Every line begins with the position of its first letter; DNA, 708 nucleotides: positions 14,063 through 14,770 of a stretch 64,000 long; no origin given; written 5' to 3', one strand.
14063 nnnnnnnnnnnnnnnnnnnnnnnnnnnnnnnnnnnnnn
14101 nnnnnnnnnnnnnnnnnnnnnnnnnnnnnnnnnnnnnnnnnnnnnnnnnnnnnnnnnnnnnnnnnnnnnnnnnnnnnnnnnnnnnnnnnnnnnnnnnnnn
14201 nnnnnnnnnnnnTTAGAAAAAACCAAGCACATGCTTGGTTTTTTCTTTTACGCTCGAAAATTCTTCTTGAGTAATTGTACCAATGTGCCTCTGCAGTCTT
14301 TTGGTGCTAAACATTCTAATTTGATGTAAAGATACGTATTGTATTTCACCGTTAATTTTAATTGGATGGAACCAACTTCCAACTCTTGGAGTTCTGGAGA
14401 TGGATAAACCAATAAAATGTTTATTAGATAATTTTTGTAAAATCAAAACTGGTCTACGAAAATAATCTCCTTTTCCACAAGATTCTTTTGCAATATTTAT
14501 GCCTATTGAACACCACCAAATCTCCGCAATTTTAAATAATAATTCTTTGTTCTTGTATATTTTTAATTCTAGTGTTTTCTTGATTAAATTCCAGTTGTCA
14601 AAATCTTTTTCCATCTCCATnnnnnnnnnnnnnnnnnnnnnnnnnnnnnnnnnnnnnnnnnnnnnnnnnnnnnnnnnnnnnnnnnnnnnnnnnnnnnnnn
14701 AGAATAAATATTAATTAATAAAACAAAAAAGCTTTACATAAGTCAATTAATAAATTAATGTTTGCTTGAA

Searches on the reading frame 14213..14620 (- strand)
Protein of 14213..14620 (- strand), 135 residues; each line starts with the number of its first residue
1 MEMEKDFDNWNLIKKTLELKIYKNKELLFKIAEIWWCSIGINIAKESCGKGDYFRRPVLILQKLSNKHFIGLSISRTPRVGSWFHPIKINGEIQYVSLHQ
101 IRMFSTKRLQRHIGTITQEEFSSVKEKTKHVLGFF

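Call 84: search_protein_families(library=pfam, proteins=[window:14213-14620:-], max_evalue=0.0001)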
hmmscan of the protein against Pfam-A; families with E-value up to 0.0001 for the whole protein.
window:14213-14620:- (135 aa): 1 family
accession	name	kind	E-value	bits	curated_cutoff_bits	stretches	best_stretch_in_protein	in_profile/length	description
PF02452.23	PemK_toxin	-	1.2e-08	35.6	23.1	1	32-131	3-108/109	PemK-like, MazF-like toxin of type II toxin-antitoxin system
